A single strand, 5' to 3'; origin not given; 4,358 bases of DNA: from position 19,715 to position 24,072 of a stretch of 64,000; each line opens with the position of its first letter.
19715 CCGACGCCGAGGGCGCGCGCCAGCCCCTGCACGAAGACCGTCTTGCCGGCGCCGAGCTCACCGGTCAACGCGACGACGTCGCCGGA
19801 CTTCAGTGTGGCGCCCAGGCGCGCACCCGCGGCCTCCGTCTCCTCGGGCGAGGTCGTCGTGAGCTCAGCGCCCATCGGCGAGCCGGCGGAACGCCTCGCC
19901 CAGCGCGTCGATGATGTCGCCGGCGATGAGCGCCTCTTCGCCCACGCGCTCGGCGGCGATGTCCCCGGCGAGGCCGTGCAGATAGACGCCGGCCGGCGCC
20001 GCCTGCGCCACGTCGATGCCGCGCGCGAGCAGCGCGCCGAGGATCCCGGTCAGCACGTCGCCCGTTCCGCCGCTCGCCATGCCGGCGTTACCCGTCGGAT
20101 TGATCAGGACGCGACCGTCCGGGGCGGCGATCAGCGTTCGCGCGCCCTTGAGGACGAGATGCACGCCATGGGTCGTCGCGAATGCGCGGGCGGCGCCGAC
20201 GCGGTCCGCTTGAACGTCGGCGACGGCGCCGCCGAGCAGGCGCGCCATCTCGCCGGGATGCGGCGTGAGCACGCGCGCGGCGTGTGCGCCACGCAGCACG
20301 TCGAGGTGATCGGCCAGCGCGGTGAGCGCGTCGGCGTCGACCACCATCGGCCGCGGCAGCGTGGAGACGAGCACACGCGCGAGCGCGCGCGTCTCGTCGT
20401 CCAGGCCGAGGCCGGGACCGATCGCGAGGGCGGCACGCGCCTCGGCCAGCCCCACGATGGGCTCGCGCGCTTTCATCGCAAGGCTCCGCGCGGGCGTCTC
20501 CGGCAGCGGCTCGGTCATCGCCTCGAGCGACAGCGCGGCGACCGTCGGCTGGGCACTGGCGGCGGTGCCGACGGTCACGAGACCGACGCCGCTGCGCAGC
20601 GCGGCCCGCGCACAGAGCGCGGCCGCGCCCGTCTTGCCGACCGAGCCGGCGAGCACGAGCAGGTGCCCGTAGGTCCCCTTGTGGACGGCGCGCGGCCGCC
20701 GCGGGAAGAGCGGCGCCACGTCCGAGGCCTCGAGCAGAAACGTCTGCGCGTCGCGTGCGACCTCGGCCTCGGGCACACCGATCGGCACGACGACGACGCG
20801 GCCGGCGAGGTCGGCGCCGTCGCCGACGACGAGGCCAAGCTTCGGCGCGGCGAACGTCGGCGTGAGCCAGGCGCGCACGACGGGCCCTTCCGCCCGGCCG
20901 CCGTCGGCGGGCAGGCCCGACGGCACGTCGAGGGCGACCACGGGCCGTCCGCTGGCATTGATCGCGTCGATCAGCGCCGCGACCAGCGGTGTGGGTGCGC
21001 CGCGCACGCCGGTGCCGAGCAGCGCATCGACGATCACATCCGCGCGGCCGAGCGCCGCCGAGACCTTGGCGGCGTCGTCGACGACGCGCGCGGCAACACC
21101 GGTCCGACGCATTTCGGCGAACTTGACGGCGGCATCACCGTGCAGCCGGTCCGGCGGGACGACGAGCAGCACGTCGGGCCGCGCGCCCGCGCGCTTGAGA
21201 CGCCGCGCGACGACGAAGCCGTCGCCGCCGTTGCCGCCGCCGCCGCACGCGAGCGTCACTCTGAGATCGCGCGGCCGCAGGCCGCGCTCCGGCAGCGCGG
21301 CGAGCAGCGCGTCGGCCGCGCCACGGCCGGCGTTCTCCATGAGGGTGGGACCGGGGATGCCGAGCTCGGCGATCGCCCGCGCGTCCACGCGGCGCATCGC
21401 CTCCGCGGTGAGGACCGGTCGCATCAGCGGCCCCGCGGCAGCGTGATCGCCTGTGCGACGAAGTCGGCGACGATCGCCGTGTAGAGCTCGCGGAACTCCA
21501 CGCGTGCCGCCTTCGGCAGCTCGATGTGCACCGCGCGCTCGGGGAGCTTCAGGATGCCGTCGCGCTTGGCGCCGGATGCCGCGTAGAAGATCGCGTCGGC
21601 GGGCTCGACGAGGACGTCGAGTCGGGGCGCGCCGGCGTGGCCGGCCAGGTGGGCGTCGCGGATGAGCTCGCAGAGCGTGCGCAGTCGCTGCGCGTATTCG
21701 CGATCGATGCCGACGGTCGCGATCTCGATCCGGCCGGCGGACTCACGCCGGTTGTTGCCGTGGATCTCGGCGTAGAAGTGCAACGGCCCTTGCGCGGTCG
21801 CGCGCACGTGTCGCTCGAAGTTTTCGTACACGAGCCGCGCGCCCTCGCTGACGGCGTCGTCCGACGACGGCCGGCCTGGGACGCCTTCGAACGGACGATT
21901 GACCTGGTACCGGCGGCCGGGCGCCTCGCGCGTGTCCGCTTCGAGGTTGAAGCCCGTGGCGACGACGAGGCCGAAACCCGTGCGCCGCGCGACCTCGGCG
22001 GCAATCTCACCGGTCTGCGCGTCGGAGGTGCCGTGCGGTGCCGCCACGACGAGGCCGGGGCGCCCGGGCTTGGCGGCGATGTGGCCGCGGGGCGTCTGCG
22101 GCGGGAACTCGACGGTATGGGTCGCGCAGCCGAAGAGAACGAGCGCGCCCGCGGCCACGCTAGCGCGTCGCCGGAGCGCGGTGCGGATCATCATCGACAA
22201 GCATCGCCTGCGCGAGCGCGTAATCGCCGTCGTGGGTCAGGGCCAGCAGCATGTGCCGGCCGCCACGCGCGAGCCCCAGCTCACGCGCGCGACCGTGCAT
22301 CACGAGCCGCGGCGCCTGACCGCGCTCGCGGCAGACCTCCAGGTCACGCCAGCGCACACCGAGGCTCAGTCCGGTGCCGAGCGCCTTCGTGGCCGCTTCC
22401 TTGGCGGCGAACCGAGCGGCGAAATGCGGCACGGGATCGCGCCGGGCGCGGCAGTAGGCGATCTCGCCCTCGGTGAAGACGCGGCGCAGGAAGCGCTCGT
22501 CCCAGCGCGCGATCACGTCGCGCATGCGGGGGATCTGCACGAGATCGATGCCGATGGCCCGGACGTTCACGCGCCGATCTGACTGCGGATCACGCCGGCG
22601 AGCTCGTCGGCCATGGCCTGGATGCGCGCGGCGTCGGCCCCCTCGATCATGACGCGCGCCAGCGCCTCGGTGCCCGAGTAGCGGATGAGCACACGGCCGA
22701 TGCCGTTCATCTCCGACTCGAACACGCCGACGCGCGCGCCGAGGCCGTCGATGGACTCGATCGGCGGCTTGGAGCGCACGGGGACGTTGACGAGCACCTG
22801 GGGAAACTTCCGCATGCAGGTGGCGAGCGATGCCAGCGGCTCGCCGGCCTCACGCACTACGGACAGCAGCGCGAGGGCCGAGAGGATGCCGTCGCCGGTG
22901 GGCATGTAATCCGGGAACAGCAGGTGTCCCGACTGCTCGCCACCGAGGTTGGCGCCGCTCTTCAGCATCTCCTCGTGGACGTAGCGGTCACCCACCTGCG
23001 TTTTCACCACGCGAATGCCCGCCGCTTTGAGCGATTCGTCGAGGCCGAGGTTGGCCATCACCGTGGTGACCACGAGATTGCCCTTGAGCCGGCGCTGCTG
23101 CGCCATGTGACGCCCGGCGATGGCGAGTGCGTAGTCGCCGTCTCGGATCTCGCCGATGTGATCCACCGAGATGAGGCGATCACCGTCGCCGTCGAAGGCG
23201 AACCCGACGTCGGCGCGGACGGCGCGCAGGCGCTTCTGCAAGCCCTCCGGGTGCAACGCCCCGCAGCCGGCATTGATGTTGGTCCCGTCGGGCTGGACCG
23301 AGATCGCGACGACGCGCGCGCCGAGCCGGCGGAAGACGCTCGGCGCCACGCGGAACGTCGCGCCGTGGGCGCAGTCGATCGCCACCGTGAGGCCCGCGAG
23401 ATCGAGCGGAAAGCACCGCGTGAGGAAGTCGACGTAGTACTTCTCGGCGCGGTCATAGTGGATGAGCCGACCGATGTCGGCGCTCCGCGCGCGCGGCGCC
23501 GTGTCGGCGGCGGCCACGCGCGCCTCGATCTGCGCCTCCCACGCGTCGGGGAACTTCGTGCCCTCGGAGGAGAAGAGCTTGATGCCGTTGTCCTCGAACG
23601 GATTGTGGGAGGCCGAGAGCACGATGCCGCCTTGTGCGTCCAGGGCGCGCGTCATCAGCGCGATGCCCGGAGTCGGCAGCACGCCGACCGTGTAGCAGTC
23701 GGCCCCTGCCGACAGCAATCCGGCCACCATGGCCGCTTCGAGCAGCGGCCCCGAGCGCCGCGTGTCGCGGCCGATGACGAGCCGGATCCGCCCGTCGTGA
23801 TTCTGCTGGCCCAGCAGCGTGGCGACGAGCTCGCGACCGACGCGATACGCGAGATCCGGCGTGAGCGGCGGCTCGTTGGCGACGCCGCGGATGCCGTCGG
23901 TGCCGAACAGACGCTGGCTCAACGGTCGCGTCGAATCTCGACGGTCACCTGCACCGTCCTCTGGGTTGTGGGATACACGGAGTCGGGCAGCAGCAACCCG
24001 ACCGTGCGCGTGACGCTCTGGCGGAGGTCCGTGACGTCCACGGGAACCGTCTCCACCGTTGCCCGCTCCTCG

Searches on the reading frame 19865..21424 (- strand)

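Call 6: search_protein_families(library=pfam, proteins=[window:19865-21424:-], max_evalue=0.01)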
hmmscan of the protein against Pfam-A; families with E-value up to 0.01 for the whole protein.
window:19865-21424:- (519 aa): 2 families
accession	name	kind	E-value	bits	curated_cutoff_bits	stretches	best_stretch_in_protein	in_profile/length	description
PF01256.23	Carb_kinase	-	9.9e-55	186.1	27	1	255-505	1-237/242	NAD(P)H-hydrate dehydratase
PF03853.21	YjeF_N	-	3.5e-41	141.4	24.9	1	27-197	3-169/169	YjeF-related protein N-terminus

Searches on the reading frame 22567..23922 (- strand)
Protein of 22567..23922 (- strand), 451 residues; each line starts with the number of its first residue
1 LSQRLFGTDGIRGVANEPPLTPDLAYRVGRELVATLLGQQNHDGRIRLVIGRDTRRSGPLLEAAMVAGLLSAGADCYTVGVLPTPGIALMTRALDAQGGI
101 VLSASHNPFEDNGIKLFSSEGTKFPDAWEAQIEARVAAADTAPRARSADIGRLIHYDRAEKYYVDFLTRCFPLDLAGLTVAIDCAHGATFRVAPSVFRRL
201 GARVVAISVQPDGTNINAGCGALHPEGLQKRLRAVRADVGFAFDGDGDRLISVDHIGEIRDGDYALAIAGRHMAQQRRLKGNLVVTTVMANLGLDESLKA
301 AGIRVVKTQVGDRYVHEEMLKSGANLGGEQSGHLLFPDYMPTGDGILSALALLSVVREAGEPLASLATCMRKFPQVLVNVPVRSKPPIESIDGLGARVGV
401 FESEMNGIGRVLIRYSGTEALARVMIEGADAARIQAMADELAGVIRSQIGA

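Call 8: search_protein_families(library=pfam, proteins=[window:22567-23922:-], max_evalue=0.001)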
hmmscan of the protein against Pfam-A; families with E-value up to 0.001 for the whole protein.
window:22567-23922:- (451 aa): 4 families
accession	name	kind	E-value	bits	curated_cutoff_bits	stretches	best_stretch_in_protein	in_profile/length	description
PF02878.22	PGM_PMM_I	-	2.3e-41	141.1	22.5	1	4-140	2-135/138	Phosphoglucomutase/phosphomannomutase, alpha/beta/alpha domain I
PF02880.22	PGM_PMM_III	-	1.3e-34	119.2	20.7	1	261-372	1-114/115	Phosphoglucomutase/phosphomannomutase, alpha/beta/alpha domain III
PF02879.22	PGM_PMM_II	-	3.7e-14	53.6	29.3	1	162-255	2-101/103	Phosphoglucomutase/phosphomannomutase, alpha/beta/alpha domain II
PF00408.26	PGM_PMM_IV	-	4.4e-12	46.3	23.1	1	377-442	1-66/68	Phosphoglucomutase/phosphomannomutase, C-terminal domain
